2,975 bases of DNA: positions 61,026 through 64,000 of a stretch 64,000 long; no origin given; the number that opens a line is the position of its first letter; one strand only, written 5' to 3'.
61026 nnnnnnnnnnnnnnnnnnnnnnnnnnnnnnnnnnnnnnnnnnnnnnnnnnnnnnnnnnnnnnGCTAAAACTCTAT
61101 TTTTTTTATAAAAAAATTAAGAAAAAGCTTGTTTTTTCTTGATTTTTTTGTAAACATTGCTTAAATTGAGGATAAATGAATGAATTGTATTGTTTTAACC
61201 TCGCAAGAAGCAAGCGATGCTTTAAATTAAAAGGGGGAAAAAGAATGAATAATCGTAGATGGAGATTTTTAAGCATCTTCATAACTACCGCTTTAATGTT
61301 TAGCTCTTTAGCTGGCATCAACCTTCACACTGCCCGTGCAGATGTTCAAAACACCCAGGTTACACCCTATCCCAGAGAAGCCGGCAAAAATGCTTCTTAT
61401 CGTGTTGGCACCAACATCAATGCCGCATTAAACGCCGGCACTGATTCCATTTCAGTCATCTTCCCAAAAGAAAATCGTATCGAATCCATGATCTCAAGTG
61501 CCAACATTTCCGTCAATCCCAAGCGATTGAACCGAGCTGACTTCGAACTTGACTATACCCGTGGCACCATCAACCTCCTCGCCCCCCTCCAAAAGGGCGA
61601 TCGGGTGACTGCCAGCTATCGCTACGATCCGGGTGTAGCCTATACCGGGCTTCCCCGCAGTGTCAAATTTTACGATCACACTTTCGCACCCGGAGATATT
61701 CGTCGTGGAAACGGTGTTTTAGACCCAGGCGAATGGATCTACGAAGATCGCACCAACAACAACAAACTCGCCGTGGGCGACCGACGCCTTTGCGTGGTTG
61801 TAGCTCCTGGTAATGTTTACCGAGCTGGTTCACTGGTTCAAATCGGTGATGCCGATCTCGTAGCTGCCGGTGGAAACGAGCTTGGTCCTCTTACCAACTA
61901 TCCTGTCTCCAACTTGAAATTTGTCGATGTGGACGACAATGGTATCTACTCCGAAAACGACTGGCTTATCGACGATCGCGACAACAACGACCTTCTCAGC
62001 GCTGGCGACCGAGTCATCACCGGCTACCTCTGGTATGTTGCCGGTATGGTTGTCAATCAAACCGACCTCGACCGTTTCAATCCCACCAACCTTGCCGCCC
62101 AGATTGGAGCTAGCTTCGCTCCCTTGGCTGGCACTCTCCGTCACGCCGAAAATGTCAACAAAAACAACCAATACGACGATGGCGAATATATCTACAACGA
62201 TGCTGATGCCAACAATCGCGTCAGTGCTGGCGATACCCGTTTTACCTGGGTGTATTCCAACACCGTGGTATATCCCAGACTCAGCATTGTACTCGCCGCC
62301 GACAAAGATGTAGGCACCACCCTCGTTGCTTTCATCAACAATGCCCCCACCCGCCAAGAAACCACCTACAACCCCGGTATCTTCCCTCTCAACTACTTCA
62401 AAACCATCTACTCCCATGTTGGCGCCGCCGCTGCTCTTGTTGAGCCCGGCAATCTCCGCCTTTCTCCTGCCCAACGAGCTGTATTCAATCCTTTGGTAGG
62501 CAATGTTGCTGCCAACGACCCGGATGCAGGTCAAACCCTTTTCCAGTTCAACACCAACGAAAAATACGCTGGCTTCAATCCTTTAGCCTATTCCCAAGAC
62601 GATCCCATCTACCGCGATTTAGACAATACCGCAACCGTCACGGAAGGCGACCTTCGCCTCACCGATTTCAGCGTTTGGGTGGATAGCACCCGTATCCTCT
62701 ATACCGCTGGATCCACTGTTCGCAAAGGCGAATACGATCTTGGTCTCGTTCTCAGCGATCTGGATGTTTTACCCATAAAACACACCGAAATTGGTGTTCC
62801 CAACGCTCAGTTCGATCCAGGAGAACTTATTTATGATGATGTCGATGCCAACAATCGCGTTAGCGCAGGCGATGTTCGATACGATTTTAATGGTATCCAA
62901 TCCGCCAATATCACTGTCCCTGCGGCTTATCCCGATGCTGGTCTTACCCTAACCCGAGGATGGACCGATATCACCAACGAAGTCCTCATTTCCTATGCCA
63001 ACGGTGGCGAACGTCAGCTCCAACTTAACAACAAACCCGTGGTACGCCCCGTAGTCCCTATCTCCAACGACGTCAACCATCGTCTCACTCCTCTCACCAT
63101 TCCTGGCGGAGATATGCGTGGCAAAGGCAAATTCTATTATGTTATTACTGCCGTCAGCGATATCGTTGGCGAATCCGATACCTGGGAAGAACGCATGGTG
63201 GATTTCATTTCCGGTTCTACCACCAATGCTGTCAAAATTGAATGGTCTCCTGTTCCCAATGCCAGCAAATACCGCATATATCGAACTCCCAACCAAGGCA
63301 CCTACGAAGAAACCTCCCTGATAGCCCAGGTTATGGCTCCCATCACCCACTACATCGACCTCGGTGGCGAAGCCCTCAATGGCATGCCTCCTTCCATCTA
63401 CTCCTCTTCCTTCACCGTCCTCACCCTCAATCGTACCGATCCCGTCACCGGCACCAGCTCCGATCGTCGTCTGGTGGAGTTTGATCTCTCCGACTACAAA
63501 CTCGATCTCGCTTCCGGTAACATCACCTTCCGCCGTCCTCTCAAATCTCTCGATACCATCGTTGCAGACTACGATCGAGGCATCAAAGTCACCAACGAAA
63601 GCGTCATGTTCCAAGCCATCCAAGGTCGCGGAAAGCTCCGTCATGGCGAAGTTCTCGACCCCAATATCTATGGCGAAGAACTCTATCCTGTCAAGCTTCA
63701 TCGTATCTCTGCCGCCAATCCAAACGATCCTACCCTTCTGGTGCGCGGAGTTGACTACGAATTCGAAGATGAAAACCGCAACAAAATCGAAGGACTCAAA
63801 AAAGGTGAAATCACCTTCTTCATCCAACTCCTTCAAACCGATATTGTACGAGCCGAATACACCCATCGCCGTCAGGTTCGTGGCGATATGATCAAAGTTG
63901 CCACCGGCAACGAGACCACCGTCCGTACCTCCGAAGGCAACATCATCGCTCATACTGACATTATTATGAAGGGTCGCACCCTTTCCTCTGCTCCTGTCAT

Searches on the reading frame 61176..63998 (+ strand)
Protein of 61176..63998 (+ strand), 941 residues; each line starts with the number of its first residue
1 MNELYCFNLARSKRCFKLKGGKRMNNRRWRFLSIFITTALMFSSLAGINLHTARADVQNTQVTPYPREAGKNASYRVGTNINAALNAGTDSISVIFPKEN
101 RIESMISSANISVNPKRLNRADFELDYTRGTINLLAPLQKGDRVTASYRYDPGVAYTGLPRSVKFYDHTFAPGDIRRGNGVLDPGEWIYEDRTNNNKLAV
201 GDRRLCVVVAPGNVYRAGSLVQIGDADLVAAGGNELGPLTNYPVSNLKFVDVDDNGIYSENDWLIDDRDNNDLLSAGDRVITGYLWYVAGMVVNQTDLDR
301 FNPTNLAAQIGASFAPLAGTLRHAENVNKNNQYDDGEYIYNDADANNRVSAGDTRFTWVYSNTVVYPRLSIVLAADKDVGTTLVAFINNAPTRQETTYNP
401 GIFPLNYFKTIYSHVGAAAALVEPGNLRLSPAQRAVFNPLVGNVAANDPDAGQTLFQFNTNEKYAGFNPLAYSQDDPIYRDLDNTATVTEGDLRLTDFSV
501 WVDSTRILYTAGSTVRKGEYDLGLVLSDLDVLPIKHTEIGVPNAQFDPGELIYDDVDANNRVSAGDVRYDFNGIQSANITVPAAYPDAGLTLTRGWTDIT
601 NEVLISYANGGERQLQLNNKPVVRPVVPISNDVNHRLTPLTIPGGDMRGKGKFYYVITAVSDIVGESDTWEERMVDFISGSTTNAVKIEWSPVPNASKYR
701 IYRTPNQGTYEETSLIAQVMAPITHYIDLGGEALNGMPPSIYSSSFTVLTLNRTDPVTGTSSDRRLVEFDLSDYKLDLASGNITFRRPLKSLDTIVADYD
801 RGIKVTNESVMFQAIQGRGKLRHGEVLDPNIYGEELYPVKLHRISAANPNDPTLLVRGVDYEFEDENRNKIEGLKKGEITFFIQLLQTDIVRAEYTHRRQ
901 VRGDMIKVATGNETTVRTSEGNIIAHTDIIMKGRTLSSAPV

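Call 67: search_protein_families(library=pfam, proteins=[window:61176-63998:+], max_evalue=0.01)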
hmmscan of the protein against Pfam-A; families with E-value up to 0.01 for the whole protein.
window:61176-63998:+ (941 aa): 1 family
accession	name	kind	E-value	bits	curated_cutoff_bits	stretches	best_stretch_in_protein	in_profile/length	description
PF09343.15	DUF2460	-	0.00016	21.6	30.4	0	106-152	129-175/205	Conserved hypothetical protein 2217 (DUF2460)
